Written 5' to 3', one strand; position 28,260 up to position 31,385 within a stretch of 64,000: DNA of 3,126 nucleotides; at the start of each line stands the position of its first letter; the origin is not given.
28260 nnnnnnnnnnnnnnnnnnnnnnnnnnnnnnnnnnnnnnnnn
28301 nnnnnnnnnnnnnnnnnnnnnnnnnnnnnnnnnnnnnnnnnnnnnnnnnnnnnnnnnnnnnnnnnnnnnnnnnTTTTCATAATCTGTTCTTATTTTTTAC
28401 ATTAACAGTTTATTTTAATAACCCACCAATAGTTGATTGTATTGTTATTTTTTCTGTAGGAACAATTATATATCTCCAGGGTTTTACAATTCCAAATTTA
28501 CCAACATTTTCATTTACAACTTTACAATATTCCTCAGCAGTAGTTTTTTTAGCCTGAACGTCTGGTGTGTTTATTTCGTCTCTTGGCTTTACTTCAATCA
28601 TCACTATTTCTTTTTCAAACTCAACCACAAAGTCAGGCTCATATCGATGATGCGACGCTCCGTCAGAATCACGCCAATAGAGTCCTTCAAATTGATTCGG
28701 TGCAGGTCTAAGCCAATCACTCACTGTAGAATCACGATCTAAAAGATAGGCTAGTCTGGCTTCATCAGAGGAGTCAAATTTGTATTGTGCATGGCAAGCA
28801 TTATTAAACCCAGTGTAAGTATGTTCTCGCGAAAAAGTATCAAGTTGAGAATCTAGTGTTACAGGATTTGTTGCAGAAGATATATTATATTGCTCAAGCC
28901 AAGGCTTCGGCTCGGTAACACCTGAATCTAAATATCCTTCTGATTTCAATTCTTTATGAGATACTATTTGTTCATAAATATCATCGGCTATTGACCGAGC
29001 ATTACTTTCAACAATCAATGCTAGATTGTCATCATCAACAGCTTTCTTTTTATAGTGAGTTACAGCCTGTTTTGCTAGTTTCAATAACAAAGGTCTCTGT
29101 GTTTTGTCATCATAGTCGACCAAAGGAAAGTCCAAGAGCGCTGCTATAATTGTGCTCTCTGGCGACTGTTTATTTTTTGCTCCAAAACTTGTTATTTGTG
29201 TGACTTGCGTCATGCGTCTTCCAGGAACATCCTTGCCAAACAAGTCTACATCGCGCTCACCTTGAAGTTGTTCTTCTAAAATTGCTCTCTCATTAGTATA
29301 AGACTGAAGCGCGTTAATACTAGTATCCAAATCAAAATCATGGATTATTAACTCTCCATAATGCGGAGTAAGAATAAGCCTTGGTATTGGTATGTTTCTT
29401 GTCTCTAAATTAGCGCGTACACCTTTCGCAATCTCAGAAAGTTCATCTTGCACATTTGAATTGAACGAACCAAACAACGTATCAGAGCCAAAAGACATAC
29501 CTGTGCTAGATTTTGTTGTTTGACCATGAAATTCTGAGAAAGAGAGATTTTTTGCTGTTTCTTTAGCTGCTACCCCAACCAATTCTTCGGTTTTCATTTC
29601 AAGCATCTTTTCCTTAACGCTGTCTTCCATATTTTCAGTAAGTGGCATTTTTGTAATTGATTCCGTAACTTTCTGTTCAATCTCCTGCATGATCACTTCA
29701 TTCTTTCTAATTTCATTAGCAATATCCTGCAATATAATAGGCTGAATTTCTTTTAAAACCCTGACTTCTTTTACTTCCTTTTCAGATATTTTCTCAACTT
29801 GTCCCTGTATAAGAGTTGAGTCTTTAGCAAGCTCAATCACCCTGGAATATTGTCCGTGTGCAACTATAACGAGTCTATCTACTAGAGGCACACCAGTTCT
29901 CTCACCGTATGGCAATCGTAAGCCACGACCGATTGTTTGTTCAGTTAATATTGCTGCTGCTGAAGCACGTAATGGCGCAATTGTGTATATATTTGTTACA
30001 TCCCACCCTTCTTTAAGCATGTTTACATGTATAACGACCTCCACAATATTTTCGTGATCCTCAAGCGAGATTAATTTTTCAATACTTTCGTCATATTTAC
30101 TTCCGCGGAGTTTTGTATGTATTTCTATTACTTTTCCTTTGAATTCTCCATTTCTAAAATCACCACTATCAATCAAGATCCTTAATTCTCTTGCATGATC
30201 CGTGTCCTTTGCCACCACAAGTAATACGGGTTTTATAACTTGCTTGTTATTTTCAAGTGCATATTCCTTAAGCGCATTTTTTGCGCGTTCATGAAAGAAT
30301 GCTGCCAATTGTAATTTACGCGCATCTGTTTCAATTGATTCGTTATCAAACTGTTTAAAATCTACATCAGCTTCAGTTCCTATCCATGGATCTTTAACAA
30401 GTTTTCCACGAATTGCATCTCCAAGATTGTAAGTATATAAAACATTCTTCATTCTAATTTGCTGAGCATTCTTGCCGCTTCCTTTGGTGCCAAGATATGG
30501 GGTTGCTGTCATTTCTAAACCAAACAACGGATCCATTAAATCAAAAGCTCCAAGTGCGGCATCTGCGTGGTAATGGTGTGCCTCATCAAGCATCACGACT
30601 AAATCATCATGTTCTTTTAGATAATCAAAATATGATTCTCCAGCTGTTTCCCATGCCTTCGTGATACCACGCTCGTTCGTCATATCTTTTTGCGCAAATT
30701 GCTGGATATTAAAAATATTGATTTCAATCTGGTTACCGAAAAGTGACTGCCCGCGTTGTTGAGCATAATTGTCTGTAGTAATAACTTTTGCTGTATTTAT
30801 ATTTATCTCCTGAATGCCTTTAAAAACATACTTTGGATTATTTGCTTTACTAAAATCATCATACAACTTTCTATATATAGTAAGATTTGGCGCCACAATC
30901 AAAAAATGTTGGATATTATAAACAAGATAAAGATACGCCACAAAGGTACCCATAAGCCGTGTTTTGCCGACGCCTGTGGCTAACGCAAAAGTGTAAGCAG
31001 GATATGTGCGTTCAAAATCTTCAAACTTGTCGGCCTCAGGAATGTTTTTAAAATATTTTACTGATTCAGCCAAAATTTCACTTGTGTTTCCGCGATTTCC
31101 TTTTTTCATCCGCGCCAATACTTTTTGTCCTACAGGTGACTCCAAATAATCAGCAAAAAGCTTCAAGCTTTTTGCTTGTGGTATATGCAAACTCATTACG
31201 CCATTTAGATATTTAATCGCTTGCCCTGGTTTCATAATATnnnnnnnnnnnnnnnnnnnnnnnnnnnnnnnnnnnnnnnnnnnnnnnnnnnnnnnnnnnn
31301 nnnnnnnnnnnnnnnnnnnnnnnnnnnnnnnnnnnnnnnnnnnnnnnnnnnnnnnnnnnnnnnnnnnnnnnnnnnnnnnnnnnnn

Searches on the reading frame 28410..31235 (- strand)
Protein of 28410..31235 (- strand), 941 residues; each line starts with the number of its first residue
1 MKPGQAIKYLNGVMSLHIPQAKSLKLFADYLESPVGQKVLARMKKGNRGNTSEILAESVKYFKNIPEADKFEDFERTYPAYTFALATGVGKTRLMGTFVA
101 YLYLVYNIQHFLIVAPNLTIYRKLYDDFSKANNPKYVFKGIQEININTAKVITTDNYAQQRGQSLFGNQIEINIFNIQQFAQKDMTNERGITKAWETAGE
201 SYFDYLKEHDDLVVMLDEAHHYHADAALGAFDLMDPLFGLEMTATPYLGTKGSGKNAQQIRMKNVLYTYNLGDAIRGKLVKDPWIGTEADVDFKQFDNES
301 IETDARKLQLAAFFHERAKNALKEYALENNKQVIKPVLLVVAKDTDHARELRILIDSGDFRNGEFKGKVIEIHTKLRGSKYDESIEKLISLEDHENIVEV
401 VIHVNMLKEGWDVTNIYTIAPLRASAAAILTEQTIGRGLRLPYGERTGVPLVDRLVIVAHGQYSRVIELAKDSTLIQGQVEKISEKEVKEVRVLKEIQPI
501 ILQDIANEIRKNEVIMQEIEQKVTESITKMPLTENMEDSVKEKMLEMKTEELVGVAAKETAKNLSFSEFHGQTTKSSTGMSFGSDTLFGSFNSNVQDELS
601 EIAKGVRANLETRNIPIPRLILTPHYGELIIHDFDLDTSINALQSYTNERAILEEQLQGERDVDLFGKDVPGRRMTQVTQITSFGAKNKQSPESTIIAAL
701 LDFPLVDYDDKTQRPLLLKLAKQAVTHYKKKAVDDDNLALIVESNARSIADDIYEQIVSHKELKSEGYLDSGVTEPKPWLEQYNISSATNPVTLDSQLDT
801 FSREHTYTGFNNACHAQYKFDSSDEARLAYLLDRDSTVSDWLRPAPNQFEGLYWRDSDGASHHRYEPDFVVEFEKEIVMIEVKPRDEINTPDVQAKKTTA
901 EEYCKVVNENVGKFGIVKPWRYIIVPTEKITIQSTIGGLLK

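Call 4: search_protein_families(library=pfam, proteins=[window:28410-31235:-], max_evalue=0.01)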
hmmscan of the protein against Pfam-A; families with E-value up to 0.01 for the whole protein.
window:28410-31235:- (941 aa): 3 families
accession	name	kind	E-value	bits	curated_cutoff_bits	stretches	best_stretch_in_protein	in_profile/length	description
PF04851.21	ResIII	-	1.5e-19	71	22.5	1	77-247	22-163/164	Type III restriction enzyme, res subunit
PF08722.17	Tn7_TnsA-like_N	-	1.5e-06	29.1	26.5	1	848-905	10-74/85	TnsA-like endonuclease N terminal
PF18766.7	SWI2_SNF2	-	7.7e-06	26.1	26.7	1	87-306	27-209/221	SWI2/SNF2 ATPase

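Call 5: search_protein_families(library=padloc, proteins=[window:28410-31235:-], max_evalue=0.01)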
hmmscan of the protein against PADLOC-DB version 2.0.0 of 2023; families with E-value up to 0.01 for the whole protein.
window:28410-31235:- (941 aa): 12 families
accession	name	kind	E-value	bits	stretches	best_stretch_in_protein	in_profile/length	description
PDLC03648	REase_III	-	1e-126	422.2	2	99-553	2-473/871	Type III restriction enzyme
PDLC03647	REase_III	-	7.4e-17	58.8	2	386-467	498-579/989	Type III restriction enzyme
PDLC03651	REase_III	-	3.2e-11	40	2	81-225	71-202/873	Type III restriction enzyme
PDLC03649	REase_III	-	4.5e-10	36.1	1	386-446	486-543/973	Type III restriction enzyme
PDLC03650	REase_III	-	4.5e-09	33.3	1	212-452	226-433/898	Type III restriction enzyme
PDLC03653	REase_III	-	7.5e-09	32.3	1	212-462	261-490/883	Type III restriction enzyme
PDLC03658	mREase_IV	-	5.6e-05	19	0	394-442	498-546/953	Type IV methyl-directed restriction enzyme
PDLC04456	PDC-M15A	-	0.00076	17.3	1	853-886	72-106/260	-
PDLC04459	PDC-M15A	-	0.003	15.3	1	860-885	83-108/231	-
PDLC04229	HEC-02B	-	0.0036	15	1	858-901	32-75/171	-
PDLC04227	HEC-02B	-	0.0063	14.3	0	857-901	35-79/184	-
PDLC04140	mad8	-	0.0082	13.7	0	86-209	35-149/314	mads_8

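Call 6: search_protein_families(library=ncbifam, proteins=[window:28410-31235:-], max_evalue=0.001)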
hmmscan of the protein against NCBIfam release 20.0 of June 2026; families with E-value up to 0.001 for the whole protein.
window:28410-31235:- (941 aa): 3 families
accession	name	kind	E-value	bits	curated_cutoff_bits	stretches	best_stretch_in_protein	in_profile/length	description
NF046055.1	restr_BPTD_3080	equivalog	9.7e-31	106.5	800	3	717-929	769-959/970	BPTD_3080 family restriction endonuclease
NF012027.0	PRK15483.1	equivalog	2.4e-10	39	564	1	386-447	487-551/986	type III restriction-modification system endonuclease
NF053632.1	heli_RadD_YejH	equivalog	0.001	17.5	720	0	382-444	284-345/573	DNA repair helicase RadD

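Call 50: search_solved_structures(query=window:28413-31235:-, max_evalue=0.001)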
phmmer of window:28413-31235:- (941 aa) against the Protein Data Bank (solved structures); distinct sequences matched with E-value up to 0.001: 1.
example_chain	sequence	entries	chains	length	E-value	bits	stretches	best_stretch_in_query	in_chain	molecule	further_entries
4zcf_C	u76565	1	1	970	0.00014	23.2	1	400-446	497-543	Restriction endonuclease EcoP15I, restriction subunit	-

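Call 57: search_dna_similar(query=window:28413-31235:-, collection=plasmids, mode=protein, max_rows=60, max_evalue=1e-20)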
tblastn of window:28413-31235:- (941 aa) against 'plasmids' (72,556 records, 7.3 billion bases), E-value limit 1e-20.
Records with a match: 35; places in all: 36; records where one place covers at least 80% of the query: 3.
Best place of each record, by identity: <60% 35.
By first word of the organism name: Salmonella 15; Paracoccus 2; Aeromonas 2; Roseomonas 2; Arthrobacter 2; Corynebacterium 2; Sphingopyxis 1; Ketogulonicigenium 1; Deinococcus 1; Gordonia 1; and 6 more.
By predicted mobility (MOB-suite, as given by PLSDB): conjugative 16; non-mobilizable 12; mobilizable 7.
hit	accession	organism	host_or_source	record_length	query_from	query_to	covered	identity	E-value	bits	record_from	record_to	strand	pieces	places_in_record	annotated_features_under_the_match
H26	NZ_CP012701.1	Sphingopyxis macrogoltabida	whole organism,activated sludge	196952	1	940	87%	36.8%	3e-104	487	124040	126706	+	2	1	DEAD/DEAH box helicase family protein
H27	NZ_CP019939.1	Ketogulonicigenium robustum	cell culture,soil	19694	3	939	87%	36.7%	1e-103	498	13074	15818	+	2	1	DEAD/DEAH box helicase family protein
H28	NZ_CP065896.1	Paracoccus marcusii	Cancer pagurus,whole ...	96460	3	939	87%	34.8%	2e-98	466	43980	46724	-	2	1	DEAD/DEAH box helicase family protein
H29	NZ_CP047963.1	Aeromonas media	cell culture,hospital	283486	14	940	77%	37.5%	3e-95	460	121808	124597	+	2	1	DEAD/DEAH box helicase family protein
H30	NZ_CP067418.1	Aeromonas media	cell culture,water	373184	14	940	77%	37.5%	3e-95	460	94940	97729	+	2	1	DEAD/DEAH box helicase family protein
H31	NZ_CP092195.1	Deinococcus sp. KNUC1210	Setaria viridis,cell ...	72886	7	939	76%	35.6%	7e-88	425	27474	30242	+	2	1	DEAD/DEAH box helicase family protein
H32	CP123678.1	Salmonella enterica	animal-swine-market swine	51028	1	472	50%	43.3%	3e-97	344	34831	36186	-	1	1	DEAD/DEAH box helicase family protein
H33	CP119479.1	Salmonella enterica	Product-Raw-Ground, Comminuted or ...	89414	1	472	50%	43.3%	3e-97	344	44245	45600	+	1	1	DEAD/DEAH box helicase family protein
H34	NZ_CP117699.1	Salmonella enterica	Homo sapiens,tissue sample,leg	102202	1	472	50%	43.3%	3e-97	344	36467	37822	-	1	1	DEAD/DEAH box helicase family protein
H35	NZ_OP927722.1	Salmonella sp.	-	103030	1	472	50%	43.3%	3e-97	344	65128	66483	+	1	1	DEAD/DEAH box helicase family protein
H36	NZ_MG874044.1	Salmonella sp.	-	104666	1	472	50%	43.3%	3e-97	344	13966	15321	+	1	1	DEAD/DEAH box helicase family protein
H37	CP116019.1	Salmonella enterica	cell culture,pig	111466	1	472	50%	43.3%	3e-97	344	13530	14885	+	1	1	DEAD/DEAH box helicase family protein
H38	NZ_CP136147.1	Salmonella enterica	Homo sapiens,Skin secretion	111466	1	472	50%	43.3%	3e-97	344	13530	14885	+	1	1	DEAD/DEAH box helicase family protein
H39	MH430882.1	Salmonella enterica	-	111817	1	472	50%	43.3%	3e-97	344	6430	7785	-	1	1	hypothetical protein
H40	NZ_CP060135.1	Salmonella enterica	slaughtered pig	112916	1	472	50%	43.3%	3e-97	344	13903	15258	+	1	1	DEAD/DEAH box helicase family protein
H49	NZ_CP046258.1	Gordonia sp. 135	cell culture,soil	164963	70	468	42%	32.0%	2e-44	183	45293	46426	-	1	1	DEAD/DEAH box helicase family protein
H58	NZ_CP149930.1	Thioclava sp. GXIMD4216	pure culture,mangrove soil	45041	589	939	37%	28.5%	2e-28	131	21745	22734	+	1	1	SNF2-related protein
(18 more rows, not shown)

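Call 58: get_annotated_region(hit=H27, flank=10000)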
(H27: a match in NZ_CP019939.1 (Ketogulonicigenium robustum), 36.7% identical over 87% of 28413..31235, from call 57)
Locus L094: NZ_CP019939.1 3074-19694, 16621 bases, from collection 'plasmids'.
description: Ketogulonicigenium robustum strain SPU_B003 plasmid unnamed2, complete sequence
organism: Ketogulonicigenium robustum (NCBI taxid 92947)
taxonomy: Bacteria; Pseudomonadota; Alphaproteobacteria; Rhodobacterales; Roseobacteraceae; Ketogulonicigenium; Ketogulonicigenium robustum
host: -; source: cell culture,soil; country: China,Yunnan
typing (MOB-suite, as given by PLSDB): mobilizable; replicon rep_cluster_1315; relaxase MOBH
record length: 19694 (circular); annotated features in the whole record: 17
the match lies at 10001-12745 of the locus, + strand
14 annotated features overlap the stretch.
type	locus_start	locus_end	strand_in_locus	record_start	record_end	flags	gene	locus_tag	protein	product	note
CDS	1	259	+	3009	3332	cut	-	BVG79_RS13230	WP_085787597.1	hypothetical protein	-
CDS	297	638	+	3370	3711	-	-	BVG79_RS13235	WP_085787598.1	type II toxin-antitoxin system RelE/ParE family toxin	-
CDS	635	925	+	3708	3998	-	-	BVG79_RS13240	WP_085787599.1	helix-turn-helix domain-containing protein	-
CDS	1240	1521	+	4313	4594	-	-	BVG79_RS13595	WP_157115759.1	hypothetical protein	-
CDS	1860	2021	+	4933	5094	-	-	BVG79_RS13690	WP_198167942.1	hypothetical protein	-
CDS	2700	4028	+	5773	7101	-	drt2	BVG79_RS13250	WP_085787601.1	antiviral reverse transcriptase Drt2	GO:0051607 - defense response to virus [Evidence IEA]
CDS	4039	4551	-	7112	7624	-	-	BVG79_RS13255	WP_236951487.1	recombinase family protein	GO:0006310 - DNA recombination [Evidence IEA]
CDS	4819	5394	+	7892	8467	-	-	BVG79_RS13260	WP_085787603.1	hypothetical protein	-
CDS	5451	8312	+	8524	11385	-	-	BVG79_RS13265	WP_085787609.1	SNF2-related protein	-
CDS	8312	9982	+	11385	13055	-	-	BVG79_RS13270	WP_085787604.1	site-specific DNA-methyltransferase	GO:0006306 - DNA methylation [Evidence IEA]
CDS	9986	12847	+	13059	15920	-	-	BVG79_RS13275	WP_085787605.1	DEAD/DEAH box helicase family protein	-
CDS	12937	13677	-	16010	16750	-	-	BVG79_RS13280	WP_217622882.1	helix-turn-helix transcriptional regulator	-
CDS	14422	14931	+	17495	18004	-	mobI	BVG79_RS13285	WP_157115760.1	conjugative transfer protein MobI(A/C)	-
CDS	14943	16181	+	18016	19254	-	-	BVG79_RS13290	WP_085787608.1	TraI domain-containing protein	-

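Call 59: get_annotated_region(hit=H26, flank=10000)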
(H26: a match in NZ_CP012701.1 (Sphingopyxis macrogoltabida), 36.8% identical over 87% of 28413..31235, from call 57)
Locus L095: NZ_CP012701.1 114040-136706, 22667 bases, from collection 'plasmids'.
description: Sphingopyxis macrogoltabida strain EY-1 isolate activated sludge plasmid 1, complete sequence
organism: Sphingopyxis macrogoltabida (NCBI taxid 33050)
taxonomy: Bacteria; Pseudomonadota; Alphaproteobacteria; Sphingomonadales; Sphingomonadaceae; Sphingopyxis; Sphingopyxis macrogoltabida
host: -; source: whole organism,activated sludge; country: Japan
typing (MOB-suite, as given by PLSDB): mobilizable; replicon rep_cluster_542; relaxase MOBF
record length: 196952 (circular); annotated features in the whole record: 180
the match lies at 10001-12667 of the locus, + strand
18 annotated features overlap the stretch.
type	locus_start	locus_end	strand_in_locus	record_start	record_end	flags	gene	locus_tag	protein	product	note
CDS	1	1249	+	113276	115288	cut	-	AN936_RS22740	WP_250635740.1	conjugal transfer protein TraG N-terminal domain-containing protein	-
CDS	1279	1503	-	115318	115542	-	-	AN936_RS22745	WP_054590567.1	hypothetical protein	-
CDS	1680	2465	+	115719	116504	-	-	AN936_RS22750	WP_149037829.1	hypothetical protein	-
CDS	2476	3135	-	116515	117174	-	-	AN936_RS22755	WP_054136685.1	hypothetical protein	-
CDS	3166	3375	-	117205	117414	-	-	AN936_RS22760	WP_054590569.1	hypothetical protein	-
CDS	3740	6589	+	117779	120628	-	-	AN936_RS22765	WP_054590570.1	SNF2-related protein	-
CDS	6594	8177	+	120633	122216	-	-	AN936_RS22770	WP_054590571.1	hypothetical protein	-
CDS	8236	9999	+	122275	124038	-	-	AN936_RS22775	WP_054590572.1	site-specific DNA-methyltransferase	GO:0006306 - DNA methylation [Evidence IEA]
CDS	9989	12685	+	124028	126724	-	-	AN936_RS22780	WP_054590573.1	DEAD/DEAH box helicase family protein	-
CDS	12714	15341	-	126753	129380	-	-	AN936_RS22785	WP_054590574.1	AAA family ATPase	GO:0006302 - double-strand break repair [Evidence IEA]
CDS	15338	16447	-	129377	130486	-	-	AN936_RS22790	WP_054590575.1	DNA repair exonuclease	-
CDS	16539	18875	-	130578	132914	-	-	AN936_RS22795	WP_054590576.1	AAA family ATPase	-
CDS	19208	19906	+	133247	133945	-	-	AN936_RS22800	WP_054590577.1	hypothetical protein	-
CDS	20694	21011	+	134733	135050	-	-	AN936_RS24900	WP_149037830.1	hypothetical protein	-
CDS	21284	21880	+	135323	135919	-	-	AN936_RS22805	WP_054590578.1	hypothetical protein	-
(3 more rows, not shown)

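Call 77: get_annotated_region(hit=H58, flank=7000)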
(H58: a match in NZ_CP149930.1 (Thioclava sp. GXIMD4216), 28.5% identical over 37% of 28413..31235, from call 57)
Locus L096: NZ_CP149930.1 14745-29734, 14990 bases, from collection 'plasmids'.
description: Thioclava sp. GXIMD4216 plasmid p5, complete sequence
organism: Thioclava sp. GXIMD4216 (NCBI taxid 3131929)
taxonomy: Bacteria; Pseudomonadota; Alphaproteobacteria; Rhodobacterales; Paracoccaceae; Thioclava; Thioclava sp. GXIMD4216
host: -; source: pure culture,mangrove soil; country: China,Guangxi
typing (MOB-suite, as given by PLSDB): non-mobilizable
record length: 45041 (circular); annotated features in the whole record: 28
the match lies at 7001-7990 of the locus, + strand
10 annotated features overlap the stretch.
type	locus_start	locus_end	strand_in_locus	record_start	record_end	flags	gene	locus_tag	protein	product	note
CDS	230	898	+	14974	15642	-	-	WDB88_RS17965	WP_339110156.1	ParA family protein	-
CDS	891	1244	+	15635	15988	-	-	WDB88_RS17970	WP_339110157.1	hypothetical protein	-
CDS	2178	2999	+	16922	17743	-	-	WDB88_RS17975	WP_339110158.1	replication initiation protein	GO:0006270 - DNA replication initiation [Evidence IEA]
CDS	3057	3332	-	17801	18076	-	-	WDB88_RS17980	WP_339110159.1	hypothetical protein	-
CDS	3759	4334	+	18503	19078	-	-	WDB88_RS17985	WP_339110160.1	hypothetical protein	-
CDS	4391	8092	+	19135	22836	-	-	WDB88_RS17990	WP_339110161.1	SNF2-related protein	-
CDS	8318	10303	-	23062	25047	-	-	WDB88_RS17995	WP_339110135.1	hypothetical protein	-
CDS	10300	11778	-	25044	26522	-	-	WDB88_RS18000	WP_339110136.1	hypothetical protein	-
CDS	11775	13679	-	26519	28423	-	-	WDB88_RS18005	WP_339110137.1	hypothetical protein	-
CDS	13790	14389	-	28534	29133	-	-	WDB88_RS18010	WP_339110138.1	hypothetical protein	-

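Call 78: get_annotated_region(hit=H49, flank=9000)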
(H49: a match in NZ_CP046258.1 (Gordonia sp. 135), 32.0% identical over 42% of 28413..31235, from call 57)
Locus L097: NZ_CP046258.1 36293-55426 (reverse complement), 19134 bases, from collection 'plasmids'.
description: Gordonia sp. 135 plasmid pG135, complete sequence
organism: Gordonia sp. 135 (NCBI taxid 2676309)
taxonomy: Bacteria; Actinomycetota; Actinomycetes; Mycobacteriales; Gordoniaceae; Gordonia; Gordonia sp. 135
host: -; source: cell culture,soil; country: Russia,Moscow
typing (MOB-suite, as given by PLSDB): mobilizable; relaxase MOBF
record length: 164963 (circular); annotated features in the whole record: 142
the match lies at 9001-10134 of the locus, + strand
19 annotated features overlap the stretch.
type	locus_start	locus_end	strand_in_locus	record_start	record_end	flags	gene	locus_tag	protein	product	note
CDS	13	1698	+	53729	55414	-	-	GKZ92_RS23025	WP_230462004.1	cytochrome c biogenesis protein ResB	GO:0017004 - cytochrome complex assembly [Evidence IEA]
CDS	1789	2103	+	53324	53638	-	-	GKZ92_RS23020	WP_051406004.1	DUF4229 domain-containing protein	-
CDS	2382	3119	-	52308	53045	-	-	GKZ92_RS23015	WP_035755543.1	M23 family metallopeptidase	-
CDS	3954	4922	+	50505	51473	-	-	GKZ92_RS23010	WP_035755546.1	endonuclease/exonuclease/phosphatase family protein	-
CDS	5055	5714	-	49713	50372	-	-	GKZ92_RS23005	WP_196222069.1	hypothetical protein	-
CDS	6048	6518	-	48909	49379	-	-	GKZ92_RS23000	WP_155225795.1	hypothetical protein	-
CDS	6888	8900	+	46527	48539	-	-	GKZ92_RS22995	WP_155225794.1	site-specific DNA-methyltransferase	GO:0009307 - DNA restriction-modification system [Evidence IEA]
CDS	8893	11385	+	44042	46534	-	-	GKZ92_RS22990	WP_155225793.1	DEAD/DEAH box helicase family protein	-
CDS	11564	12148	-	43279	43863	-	-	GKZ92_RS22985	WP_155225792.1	hypothetical protein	-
CDS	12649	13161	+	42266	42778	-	-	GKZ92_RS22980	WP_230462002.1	hypothetical protein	-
CDS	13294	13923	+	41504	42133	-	-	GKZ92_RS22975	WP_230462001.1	HAD family hydrolase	-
CDS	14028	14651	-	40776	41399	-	-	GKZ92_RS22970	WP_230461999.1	hypothetical protein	-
CDS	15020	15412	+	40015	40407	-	-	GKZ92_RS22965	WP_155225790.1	hypothetical protein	-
CDS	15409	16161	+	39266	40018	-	-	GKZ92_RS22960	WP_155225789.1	RES domain-containing protein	-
CDS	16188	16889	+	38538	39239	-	-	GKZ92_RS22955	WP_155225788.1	helicase associated domain-containing protein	-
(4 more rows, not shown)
